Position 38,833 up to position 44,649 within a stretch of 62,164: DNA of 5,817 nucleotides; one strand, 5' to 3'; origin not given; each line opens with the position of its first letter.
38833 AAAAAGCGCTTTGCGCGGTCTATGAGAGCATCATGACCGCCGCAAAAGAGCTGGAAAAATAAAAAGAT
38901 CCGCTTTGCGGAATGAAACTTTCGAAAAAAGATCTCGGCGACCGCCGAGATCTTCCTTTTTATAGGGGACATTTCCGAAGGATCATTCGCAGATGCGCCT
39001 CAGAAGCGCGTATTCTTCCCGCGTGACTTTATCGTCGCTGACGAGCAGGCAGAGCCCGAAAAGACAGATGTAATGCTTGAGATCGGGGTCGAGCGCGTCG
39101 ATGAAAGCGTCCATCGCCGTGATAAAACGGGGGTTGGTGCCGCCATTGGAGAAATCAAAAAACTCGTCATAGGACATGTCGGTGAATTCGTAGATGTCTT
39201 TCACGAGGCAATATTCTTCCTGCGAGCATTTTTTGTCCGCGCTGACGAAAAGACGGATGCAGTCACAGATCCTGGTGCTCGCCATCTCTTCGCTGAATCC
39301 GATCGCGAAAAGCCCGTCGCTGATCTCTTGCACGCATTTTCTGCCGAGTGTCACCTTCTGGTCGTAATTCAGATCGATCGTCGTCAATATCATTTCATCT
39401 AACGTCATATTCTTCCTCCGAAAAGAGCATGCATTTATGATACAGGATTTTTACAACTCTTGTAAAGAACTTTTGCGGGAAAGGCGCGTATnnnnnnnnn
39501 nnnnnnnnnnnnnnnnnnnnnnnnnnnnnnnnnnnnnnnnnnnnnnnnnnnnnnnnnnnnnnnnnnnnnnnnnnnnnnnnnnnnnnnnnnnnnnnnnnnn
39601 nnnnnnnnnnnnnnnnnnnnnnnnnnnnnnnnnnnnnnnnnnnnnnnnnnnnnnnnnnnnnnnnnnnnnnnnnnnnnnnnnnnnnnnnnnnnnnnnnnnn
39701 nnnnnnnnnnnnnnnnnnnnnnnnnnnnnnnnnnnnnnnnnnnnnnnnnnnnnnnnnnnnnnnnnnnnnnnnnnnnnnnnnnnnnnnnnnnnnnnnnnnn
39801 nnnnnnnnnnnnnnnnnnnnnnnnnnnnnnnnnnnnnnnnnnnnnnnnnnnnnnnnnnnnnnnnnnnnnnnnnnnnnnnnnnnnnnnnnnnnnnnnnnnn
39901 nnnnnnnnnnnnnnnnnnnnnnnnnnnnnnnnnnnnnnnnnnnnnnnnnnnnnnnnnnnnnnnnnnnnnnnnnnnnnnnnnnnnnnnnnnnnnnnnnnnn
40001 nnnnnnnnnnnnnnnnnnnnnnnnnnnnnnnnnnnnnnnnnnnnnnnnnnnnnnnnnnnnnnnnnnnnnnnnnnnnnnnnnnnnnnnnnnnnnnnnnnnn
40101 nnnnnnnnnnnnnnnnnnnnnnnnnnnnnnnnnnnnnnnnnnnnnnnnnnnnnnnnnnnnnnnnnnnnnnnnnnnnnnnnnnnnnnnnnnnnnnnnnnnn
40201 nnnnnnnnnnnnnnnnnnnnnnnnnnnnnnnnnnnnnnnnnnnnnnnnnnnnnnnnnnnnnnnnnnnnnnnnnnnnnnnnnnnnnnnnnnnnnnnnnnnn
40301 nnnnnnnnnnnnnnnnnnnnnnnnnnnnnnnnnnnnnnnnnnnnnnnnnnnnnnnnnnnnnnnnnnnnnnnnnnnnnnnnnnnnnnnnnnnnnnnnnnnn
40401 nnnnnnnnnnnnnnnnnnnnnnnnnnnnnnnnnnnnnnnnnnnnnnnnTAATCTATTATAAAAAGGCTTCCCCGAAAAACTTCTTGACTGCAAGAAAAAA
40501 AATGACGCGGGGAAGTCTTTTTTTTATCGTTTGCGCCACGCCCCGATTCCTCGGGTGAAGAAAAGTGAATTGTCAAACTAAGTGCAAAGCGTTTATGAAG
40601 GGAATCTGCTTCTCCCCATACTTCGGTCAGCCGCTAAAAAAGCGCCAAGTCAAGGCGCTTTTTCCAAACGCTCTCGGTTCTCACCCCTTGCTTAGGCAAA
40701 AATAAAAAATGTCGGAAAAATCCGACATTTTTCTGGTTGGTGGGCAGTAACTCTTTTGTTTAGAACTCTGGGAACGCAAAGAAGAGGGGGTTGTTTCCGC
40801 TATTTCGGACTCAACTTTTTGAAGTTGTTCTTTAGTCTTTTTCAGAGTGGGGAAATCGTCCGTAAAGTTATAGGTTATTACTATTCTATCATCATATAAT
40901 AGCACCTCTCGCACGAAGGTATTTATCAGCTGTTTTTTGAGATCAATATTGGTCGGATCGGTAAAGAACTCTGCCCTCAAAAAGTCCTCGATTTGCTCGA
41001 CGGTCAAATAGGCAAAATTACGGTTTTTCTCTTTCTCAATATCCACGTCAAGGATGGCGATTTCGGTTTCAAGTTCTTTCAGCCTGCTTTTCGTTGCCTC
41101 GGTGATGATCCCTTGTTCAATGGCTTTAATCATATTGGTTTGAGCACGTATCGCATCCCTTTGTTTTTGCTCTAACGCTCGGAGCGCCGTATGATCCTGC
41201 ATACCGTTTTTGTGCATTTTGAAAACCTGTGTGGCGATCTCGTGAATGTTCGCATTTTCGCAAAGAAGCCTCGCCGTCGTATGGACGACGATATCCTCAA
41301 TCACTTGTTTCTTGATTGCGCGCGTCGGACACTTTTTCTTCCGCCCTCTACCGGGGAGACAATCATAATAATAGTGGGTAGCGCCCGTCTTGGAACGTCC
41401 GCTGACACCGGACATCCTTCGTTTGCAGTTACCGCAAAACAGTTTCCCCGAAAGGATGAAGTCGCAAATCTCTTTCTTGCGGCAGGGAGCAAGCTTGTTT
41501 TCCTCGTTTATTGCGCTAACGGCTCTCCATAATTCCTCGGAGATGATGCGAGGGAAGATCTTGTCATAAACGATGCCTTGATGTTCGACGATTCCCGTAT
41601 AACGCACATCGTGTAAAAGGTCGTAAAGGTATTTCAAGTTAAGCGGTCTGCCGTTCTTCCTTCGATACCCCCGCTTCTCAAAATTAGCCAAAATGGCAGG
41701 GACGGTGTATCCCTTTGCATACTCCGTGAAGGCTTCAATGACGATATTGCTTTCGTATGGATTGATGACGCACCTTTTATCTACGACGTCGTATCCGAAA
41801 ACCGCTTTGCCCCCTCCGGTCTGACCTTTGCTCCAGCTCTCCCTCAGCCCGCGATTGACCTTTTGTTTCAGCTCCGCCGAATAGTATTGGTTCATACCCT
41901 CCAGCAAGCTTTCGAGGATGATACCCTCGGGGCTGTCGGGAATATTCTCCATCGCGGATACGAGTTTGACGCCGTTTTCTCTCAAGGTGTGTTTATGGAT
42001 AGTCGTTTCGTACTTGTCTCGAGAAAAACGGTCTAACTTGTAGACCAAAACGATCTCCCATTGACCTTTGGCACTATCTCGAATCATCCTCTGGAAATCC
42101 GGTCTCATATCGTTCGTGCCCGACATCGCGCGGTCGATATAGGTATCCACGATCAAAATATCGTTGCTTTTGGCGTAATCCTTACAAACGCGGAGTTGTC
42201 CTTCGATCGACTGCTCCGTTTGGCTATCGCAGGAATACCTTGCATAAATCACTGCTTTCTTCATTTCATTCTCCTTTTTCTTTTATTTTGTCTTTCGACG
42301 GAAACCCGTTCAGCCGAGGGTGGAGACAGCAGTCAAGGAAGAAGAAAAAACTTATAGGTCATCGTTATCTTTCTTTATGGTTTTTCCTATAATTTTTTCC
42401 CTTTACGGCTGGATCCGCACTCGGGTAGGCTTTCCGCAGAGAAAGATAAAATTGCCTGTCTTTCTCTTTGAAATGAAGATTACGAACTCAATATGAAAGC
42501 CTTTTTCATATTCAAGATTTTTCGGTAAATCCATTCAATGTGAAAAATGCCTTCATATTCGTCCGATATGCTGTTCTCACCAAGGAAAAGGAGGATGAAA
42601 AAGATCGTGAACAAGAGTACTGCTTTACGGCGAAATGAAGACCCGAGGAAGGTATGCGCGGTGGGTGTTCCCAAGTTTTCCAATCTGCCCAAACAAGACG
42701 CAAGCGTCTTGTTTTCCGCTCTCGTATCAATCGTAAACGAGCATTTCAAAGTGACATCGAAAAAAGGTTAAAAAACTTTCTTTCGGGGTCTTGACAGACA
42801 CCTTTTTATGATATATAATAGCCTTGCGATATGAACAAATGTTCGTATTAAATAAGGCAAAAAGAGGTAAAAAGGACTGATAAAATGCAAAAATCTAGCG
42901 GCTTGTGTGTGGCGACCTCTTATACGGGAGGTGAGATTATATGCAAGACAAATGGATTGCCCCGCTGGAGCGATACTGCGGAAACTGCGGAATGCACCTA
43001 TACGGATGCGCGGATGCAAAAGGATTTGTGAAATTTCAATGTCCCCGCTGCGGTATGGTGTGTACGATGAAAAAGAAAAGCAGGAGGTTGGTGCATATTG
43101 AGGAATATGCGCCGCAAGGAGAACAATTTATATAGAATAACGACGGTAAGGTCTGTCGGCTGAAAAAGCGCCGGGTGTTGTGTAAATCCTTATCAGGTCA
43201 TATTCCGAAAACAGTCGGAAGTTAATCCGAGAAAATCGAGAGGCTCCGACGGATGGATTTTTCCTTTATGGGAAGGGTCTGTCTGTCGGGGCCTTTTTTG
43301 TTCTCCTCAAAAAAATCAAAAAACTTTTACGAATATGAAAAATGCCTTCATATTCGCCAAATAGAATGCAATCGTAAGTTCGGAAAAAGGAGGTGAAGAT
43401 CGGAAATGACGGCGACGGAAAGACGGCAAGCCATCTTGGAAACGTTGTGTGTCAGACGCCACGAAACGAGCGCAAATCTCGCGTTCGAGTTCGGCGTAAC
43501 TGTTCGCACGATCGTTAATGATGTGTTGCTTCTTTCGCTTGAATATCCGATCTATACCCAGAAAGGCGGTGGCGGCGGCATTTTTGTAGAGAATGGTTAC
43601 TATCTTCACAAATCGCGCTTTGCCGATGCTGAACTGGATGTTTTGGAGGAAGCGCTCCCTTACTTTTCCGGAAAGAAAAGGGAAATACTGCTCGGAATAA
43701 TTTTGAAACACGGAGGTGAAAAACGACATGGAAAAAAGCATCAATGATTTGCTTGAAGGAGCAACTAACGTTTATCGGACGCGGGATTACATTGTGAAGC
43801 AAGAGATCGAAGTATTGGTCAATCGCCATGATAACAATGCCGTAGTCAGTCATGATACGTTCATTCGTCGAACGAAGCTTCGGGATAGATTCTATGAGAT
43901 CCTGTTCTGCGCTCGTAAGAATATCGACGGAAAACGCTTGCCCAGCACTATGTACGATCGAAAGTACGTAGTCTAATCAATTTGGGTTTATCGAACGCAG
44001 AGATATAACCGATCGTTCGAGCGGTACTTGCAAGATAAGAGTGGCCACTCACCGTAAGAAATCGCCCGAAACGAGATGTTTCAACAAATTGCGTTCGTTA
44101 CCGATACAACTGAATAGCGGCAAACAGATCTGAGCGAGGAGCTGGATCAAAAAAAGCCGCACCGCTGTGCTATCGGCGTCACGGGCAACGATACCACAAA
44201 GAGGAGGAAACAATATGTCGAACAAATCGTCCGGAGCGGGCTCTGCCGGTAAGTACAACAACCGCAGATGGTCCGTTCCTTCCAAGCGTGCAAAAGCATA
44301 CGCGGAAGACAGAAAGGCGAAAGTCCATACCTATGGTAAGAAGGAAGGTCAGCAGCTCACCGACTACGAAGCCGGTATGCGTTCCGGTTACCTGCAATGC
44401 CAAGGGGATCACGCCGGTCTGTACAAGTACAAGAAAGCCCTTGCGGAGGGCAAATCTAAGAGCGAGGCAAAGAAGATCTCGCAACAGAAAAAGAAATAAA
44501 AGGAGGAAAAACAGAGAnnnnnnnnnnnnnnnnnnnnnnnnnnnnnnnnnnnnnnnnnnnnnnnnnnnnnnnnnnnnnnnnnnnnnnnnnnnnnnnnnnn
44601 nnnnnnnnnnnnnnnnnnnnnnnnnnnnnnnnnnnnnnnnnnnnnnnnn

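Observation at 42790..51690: Compact integrated rolling-circle replicon made almost entirely of membrane-anchored proteins: candidate inovirus-like or pleomorphic membrane virus in a GC-rich Firmicutes-type genome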

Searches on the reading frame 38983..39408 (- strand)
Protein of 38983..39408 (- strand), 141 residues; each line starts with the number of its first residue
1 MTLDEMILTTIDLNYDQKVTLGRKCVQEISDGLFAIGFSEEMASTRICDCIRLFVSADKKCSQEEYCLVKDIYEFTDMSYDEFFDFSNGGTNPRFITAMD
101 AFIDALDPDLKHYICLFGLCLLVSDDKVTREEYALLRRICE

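Call 83: find_encoding_contigs(protein=window:38983-39408:-, flank=10000, max_places=8)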
Protein window:38983-39408:- (141 aa): 7 contigs read that carry it; 6 places shown.
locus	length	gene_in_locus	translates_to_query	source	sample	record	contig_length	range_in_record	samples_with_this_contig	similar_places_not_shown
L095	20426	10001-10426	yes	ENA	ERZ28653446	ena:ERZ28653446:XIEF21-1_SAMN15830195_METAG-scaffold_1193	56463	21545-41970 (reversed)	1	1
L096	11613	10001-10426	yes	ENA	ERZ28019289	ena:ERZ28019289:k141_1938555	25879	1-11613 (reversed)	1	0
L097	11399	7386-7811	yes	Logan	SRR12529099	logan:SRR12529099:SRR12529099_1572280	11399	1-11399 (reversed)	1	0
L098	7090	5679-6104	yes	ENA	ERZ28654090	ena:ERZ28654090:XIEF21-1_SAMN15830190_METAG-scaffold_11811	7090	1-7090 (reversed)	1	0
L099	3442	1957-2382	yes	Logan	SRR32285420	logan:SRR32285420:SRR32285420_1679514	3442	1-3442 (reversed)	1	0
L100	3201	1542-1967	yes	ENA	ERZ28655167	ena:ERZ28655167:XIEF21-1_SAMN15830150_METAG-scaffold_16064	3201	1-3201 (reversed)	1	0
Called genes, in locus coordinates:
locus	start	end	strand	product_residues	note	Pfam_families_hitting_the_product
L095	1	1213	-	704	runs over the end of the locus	-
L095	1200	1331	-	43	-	-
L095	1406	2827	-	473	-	-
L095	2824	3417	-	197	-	-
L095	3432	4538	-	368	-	-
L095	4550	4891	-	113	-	-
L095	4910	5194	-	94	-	-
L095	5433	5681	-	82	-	-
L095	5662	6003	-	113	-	-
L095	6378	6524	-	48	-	-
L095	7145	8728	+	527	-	PF00239:Resolvase, PF07508:Recombinase, PF13408:Zn_ribbon_recom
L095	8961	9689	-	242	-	-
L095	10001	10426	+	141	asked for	-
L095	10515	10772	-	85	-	PF01817:CM_2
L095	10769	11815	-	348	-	PF01264:Chorismate_synt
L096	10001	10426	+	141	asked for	-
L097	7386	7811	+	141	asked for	-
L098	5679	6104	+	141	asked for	-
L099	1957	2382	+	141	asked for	-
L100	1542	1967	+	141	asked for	-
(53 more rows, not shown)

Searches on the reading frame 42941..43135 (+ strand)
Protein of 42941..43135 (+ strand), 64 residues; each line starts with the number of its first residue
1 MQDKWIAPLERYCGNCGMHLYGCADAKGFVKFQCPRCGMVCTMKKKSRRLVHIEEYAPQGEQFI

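Call 21: search_protein_families(library=pfam, proteins=[window:42941-43135:+], max_evalue=0.01)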
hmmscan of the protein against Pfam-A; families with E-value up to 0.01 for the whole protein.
window:42941-43135:+ (64 aa): 1 family
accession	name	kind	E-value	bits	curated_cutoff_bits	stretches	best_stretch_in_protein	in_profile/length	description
PF07754.17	HVO_2753_ZBP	-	0.0088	16.3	33.2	0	13-50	1-36/46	Small zinc finger protein HVO_2753-like, Zn-binding pocket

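Call 67: search_protein_families(library=ncbifam, proteins=[window:42941-43135:+], max_evalue=0.1)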
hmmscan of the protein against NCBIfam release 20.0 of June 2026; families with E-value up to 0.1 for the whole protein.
window:42941-43135:+ (64 aa): 4 families
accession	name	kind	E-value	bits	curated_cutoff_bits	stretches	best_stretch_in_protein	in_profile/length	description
NF041909.1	HVO_2753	equivalog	0.0034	17.2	80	1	10-48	9-43/59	HVO_2753 family zinc finger protein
NF011481.0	PRK14890.1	equivalog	0.0035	17.3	61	1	11-50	10-47/61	putative Zn-ribbon RNA-binding protein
NF045510.1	4Cys_prefix_kin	domain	0.043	14.1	24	0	11-20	17-26/26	4-Cys prefix domain-containing protein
NF041591.1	CxxC_VVA0879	subfamily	0.077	13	37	1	29-51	19-41/101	VVA0879 family protein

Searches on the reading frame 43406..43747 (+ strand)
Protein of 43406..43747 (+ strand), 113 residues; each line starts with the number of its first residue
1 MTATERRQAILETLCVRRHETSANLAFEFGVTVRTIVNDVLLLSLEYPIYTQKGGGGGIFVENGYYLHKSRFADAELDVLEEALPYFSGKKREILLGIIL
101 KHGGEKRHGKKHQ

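Call 3: search_protein_families(library=pfam, proteins=[window:43406-43747:+], max_evalue=0.1)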
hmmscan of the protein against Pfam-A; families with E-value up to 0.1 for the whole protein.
window:43406-43747:+ (113 aa): 1 family
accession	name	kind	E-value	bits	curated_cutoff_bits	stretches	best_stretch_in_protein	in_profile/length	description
PF08279.18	HTH_11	-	3e-05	24.3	25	1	6-55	1-52/55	HTH domain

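Call 4: search_protein_families(library=phrogs, proteins=[window:43406-43747:+], max_evalue=0.1)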
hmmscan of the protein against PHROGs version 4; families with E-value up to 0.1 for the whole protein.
window:43406-43747:+ (113 aa): 1 family
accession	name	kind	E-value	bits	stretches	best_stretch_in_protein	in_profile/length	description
phrog_13105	-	unknown function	8.7e-05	23.2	1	4-77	4-78/239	-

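Call 67: search_protein_families(library=ncbifam, proteins=[window:43406-43747:+], max_evalue=0.1)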
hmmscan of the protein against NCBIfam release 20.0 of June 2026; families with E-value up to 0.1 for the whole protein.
window:43406-43747:+ (113 aa): 1 family
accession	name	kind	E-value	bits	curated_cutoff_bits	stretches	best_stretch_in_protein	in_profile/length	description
NF040755.1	AgaR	equivalog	0.03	13.4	260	1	2-44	3-45/256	transcriptional repressor AgaR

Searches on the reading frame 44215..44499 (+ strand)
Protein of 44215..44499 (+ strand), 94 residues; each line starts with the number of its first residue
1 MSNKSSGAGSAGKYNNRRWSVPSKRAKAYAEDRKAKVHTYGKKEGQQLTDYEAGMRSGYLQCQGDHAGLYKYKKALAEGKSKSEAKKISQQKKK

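Call 3: search_protein_families(library=pfam, proteins=[window:44215-44499:+], max_evalue=0.1)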
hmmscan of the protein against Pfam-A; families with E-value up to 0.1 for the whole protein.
window:44215-44499:+ (94 aa): 0 families

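Call 4: search_protein_families(library=phrogs, proteins=[window:44215-44499:+], max_evalue=0.1)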
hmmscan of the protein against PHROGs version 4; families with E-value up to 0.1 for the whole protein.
window:44215-44499:+ (94 aa): 1 family
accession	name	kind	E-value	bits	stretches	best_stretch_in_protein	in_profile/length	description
phrog_28802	-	unknown function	0.048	14.9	1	15-75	52-114/190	-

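Call 67: search_protein_families(library=ncbifam, proteins=[window:44215-44499:+], max_evalue=0.1)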
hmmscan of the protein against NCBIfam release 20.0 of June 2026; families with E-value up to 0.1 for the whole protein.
window:44215-44499:+ (94 aa): 0 families
